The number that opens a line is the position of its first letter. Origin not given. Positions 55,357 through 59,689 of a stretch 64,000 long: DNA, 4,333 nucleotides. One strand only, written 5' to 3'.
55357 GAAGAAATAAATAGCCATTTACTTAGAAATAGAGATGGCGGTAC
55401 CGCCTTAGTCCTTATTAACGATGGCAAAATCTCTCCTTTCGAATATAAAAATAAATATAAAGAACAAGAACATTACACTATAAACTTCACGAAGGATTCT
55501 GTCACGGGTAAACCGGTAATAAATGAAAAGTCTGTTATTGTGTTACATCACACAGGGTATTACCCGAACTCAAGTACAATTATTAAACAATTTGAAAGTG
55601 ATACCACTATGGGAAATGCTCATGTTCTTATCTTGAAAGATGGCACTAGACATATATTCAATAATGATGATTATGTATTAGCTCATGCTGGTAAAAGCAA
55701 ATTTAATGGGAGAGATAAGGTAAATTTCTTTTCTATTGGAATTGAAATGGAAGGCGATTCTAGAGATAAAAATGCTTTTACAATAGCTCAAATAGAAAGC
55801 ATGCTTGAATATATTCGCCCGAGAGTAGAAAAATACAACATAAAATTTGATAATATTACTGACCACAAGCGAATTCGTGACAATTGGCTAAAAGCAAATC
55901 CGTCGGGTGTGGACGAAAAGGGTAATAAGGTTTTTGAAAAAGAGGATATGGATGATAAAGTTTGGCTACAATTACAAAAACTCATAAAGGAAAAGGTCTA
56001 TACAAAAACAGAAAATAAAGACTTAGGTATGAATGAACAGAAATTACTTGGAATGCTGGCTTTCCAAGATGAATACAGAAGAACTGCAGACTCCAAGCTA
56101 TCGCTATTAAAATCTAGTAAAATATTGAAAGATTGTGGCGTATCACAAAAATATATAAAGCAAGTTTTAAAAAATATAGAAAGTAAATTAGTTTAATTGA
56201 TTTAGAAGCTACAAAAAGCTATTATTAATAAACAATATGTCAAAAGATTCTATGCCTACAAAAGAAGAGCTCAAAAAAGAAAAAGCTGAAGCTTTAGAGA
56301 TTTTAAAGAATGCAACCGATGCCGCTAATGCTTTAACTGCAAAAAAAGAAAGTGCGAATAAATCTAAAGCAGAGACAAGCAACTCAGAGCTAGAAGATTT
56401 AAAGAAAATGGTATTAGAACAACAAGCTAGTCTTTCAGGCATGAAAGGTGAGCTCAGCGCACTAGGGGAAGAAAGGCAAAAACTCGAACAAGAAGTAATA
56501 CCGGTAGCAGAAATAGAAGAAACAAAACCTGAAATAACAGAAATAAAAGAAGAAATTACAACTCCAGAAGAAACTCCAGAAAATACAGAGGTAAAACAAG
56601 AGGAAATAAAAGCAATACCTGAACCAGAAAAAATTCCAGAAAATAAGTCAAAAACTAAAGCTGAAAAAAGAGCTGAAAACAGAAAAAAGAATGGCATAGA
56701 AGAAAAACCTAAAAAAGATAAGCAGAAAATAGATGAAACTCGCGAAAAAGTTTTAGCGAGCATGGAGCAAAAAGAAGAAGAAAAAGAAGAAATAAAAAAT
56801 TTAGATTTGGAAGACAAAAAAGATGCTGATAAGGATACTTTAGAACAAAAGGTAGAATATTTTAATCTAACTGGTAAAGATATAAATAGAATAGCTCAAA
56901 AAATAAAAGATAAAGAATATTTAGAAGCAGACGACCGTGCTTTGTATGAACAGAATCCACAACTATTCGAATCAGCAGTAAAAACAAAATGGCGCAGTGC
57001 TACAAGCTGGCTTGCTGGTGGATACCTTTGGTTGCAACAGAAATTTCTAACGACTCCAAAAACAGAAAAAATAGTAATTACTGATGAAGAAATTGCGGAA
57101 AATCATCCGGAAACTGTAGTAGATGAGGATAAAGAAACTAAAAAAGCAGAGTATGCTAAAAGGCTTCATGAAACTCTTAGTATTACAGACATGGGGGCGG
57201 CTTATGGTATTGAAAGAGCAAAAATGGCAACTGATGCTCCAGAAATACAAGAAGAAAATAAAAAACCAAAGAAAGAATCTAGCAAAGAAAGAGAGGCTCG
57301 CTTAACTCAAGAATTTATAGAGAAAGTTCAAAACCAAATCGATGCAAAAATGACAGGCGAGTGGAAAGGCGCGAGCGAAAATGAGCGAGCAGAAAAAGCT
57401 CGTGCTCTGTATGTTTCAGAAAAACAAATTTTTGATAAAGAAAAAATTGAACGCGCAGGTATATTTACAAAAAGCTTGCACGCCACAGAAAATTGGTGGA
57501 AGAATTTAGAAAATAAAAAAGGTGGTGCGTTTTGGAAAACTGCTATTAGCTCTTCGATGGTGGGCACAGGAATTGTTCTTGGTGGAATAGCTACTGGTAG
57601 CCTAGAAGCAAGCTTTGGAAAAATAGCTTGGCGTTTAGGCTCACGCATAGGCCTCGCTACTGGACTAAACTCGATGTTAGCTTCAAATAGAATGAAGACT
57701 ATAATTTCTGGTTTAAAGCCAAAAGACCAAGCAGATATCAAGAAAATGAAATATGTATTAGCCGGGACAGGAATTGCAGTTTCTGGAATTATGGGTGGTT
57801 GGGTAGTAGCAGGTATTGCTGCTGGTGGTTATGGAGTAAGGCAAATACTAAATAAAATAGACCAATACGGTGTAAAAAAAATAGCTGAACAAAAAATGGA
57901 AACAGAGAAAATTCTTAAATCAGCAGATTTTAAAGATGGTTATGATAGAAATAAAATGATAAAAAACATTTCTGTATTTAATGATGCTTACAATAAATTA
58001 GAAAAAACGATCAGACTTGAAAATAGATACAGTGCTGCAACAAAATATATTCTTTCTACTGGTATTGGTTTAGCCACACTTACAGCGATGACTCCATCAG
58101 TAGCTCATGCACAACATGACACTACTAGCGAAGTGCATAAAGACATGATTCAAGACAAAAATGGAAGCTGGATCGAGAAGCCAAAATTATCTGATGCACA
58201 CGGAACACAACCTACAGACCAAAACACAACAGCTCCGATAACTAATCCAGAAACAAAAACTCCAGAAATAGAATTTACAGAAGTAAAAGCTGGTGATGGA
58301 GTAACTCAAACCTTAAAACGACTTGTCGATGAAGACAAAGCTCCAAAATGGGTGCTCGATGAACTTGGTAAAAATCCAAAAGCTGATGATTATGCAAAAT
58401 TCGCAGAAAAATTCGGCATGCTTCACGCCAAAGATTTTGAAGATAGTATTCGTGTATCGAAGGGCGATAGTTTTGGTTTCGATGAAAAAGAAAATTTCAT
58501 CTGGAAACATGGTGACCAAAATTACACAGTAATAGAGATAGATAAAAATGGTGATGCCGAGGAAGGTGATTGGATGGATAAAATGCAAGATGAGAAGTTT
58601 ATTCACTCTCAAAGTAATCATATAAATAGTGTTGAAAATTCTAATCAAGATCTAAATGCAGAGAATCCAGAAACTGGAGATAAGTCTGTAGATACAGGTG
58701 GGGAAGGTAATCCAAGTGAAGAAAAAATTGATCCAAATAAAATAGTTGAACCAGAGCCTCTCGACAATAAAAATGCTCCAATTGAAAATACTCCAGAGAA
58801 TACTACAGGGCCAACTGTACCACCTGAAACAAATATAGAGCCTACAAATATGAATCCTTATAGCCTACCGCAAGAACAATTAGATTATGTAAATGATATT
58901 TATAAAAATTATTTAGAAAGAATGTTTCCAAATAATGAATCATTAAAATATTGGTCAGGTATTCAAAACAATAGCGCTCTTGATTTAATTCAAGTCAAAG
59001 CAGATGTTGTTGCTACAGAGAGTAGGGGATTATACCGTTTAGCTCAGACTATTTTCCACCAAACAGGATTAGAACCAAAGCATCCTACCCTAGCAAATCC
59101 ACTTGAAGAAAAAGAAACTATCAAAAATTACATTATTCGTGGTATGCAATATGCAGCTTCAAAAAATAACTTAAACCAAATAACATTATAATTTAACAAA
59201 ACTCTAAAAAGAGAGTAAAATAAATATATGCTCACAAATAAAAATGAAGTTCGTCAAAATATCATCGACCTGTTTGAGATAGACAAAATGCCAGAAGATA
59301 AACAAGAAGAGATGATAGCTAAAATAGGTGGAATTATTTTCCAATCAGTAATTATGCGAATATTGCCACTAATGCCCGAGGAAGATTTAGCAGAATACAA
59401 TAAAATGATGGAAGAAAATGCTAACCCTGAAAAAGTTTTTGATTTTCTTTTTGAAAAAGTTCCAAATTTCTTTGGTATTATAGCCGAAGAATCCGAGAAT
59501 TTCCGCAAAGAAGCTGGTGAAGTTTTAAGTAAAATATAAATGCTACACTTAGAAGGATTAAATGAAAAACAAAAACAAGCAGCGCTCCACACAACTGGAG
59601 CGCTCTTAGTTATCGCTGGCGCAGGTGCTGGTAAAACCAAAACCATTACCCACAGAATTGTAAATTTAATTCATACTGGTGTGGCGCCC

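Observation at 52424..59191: Translationally coupled operon of three large low-complexity proteins including a membrane-anchored peptidoglycan amidase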

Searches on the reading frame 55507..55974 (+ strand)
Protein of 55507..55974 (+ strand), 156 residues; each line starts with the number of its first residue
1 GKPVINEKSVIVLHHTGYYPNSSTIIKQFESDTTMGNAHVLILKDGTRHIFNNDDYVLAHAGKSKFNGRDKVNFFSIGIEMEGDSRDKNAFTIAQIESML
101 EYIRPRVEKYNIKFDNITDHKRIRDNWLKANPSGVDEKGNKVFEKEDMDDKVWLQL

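Call 113: search_solved_structures(query=window:55507-55974:+, max_evalue=0.001, show_alignments=2)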
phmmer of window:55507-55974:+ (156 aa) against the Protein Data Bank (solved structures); distinct sequences matched with E-value up to 0.001: 1.
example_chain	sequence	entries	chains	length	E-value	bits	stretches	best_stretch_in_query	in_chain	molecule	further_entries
1j3g_A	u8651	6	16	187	3.6e-08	36.8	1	37-124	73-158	AmpD protein | 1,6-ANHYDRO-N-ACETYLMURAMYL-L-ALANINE AMIDASE AMPD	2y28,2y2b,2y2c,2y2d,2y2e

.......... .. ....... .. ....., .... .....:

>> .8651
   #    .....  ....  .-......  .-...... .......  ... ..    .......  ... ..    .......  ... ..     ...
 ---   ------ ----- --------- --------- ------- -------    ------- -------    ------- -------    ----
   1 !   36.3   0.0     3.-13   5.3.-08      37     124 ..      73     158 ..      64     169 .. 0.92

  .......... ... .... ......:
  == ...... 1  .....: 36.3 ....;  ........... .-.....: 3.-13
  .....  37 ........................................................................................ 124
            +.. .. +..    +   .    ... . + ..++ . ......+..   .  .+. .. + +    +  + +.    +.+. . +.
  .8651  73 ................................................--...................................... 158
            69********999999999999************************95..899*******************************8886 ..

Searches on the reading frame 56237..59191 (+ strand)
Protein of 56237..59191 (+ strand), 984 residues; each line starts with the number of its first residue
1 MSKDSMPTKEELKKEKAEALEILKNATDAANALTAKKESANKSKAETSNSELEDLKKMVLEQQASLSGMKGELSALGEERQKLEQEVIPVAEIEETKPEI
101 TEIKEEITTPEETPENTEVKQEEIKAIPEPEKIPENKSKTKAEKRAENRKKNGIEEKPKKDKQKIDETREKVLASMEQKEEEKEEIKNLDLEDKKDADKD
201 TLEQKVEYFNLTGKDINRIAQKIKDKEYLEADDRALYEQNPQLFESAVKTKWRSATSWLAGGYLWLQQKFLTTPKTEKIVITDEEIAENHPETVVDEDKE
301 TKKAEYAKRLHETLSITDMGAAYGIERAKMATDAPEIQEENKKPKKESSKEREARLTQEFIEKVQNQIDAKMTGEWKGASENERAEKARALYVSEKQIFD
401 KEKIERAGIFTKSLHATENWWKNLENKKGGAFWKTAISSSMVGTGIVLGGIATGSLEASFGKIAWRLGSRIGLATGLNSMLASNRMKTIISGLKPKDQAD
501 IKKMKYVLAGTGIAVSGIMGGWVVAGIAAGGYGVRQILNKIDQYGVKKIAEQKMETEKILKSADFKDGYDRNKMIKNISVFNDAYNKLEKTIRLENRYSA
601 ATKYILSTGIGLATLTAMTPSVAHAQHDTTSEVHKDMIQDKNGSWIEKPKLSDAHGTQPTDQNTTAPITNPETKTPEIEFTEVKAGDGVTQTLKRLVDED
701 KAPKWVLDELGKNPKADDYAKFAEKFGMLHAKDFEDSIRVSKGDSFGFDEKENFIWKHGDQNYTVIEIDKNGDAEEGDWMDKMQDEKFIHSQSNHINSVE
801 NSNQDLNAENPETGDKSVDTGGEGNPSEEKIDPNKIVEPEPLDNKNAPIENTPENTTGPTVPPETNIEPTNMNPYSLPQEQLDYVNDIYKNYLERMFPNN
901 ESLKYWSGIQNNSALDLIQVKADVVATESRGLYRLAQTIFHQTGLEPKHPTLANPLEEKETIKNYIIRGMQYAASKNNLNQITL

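Call 3: search_protein_families(library=pfam, proteins=[window:56237-59191:+], max_evalue=0.1)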
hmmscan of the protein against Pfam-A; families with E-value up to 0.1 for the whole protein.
window:56237-59191:+ (984 aa): 0 families

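Call 4: search_protein_families(library=ncbifam, proteins=[window:56237-59191:+], max_evalue=0.1)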
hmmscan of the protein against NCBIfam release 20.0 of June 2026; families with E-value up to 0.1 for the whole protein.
window:56237-59191:+ (984 aa): 0 families

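Call 14: find_homologous_proteins(query=window:56237-59191:+, max_evalue=0.001)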
Query window:56237-59191:+ (984 aa): 3 proteins with E <= 0.001 among 8000 candidates.
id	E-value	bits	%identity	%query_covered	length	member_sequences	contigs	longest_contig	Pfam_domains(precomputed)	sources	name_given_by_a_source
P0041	0.0e+0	2023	95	99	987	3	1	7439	-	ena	-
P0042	0.0e+0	1386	67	100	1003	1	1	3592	-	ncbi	-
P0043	1.6e-253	862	49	100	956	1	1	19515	-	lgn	-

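Call 56: search_protein_families(library=phrogs, proteins=[window:56237-59188:+], max_evalue=0.01)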
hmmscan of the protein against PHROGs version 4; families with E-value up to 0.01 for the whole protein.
window:56237-59188:+ (984 aa): 0 families

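Call 103: search_protein_families(library=padloc, proteins=[window:56237-59188:+], max_evalue=0.01)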
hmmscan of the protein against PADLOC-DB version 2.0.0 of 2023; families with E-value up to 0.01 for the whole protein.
window:56237-59188:+ (984 aa): 0 families

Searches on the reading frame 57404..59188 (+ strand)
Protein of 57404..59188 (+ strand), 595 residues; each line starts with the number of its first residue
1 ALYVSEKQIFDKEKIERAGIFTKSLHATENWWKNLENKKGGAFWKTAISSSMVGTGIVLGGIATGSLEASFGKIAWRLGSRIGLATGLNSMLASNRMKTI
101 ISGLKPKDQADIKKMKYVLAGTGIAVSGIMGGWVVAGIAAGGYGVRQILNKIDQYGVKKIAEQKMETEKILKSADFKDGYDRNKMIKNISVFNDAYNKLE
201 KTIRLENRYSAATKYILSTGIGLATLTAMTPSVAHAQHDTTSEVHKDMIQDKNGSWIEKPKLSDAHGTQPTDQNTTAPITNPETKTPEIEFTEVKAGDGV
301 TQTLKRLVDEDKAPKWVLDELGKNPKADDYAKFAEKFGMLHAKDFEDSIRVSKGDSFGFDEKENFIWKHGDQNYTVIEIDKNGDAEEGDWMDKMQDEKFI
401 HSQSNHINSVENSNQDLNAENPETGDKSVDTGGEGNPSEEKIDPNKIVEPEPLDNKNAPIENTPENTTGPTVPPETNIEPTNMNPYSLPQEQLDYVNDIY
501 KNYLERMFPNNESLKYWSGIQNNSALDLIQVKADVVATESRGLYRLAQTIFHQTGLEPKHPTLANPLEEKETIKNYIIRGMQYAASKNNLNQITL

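Call 47: search_protein_representatives(protein=window:57404-59188:+)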
Query: 595 residues. Proteins with E-value up to 0.001 (for the whole library): 66; up to 1e-10: 29; up to 1e-30: 5. The best 66 are listed.
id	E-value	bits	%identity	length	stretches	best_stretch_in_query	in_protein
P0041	0.0e+00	1223.9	93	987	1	1-595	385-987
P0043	3.8e-199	679.7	60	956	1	1-595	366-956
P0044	8.4e-99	348.4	41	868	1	2-592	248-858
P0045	7.8e-68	246.2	35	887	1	4-594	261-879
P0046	2.0e-51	192.0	32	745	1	3-593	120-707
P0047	1.8e-27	112.9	29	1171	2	240-594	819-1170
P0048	9.6e-24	100.6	29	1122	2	2-251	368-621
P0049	2.0e-19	86.4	33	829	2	4-109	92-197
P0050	2.1e-19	86.3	28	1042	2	4-289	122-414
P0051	2.4e-19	86.0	26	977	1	11-589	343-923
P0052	5.5e-18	81.6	29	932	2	2-247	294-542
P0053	7.8e-18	81.1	30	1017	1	2-232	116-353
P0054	1.1e-17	80.6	41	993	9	344-384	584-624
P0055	1.8e-17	79.9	30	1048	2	23-531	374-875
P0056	1.5e-16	76.9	31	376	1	3-245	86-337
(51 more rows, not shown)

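Call 57: search_protein_families(library=pfam, alignment_id=A5, max_evalue=0.001)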
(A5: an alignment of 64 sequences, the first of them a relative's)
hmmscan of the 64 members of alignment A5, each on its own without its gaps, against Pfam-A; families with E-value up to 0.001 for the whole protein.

A. member 1, P0044 (868 aa): 0 families

B. families by the number of members that match (of 64 scanned): 13 families
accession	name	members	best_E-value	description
PF22325.2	CR4_N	1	4e-14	Interferon-gamma receptor, N-terminal domain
PF22300.2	NGO_1070-like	1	1.2e-10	NGO_1070-like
PF00353.25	HemolysinCabind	1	2.3e-09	RTX calcium-binding nonapeptide repeat (4 copies)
PF01839.29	FG-GAP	1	4.3e-07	FG-GAP repeat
PF07013.16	DUF1314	1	5.3e-07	Protein of unknown function (DUF1314)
PF13517.12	FG-GAP_3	1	9.7e-07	FG-GAP-like repeat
PF24433.1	DUF7556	1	1.9e-06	Family of unknown function (DUF7556)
PF08793.15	2C_adapt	1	3.4e-06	2-cysteine adaptor domain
PF22879.1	AIPR_N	1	9.7e-05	Abortive infection phage resistance protein N-terminal domain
PF19901.4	DUF6374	1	0.00012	Family of unknown function (DUF6374)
PF04108.17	ATG17_like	1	0.00018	Autophagy protein ATG17-like domain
PF10518.14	TAT_signal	1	0.00023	TAT (twin-arginine translocation) pathway signal sequence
PF09397.16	FtsK_gamma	1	0.00059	Ftsk gamma domain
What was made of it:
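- Tried and rejected: Its 64 distant relatives share no Pfam domain (call 57).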

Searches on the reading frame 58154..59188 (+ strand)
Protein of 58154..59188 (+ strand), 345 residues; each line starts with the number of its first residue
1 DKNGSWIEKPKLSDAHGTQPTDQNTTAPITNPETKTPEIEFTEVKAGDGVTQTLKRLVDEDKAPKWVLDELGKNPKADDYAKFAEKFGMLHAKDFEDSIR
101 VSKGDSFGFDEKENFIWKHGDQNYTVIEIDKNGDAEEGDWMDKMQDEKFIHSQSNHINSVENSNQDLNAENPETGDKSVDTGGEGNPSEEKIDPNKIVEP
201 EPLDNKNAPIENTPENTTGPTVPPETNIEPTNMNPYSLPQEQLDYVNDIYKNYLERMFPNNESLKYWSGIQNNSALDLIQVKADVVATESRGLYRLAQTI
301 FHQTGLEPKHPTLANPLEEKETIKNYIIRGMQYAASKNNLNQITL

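Call 102: search_solved_structures(query=window:58154-59188:+, max_evalue=1)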
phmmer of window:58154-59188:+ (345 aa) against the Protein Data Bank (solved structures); distinct sequences matched with E-value up to 1: 1.
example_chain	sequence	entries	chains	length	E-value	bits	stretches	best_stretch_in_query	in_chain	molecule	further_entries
7ur8_A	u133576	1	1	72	0.43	13.3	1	108-155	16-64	170_h_ob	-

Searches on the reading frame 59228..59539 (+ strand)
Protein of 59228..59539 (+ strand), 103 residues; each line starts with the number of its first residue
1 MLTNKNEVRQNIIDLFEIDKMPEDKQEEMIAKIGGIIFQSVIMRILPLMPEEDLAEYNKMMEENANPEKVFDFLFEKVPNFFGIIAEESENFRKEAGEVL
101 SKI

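Call 3: search_protein_families(library=pfam, proteins=[window:59228-59539:+], max_evalue=0.1)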
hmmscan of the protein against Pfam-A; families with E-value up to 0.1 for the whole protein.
window:59228-59539:+ (103 aa): 1 family
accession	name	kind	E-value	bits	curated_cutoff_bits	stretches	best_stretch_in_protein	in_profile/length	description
PF18908.5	DUF5663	-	1.4e-05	26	23.7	1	23-95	12-83/84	Protein of unknown function (DUF5663)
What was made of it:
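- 59228..59539 (+): DUF5663 small protein, a frequent companion of the C-family gene upstream of uvrD. Pfam DUF5663 E=1.4e-5 (call 3).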

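Call 4: search_protein_families(library=ncbifam, proteins=[window:59228-59539:+], max_evalue=0.1)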
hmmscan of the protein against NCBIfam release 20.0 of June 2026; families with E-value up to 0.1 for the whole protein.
window:59228-59539:+ (103 aa): 0 families

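Call 56: search_protein_families(library=phrogs, proteins=[window:59228-59536:+], max_evalue=0.01)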
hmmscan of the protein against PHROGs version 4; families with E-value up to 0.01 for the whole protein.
window:59228-59536:+ (103 aa): 0 families

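Call 103: search_protein_families(library=padloc, proteins=[window:59228-59536:+], max_evalue=0.01)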
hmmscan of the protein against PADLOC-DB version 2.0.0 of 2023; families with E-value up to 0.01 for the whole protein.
window:59228-59536:+ (103 aa): 0 families
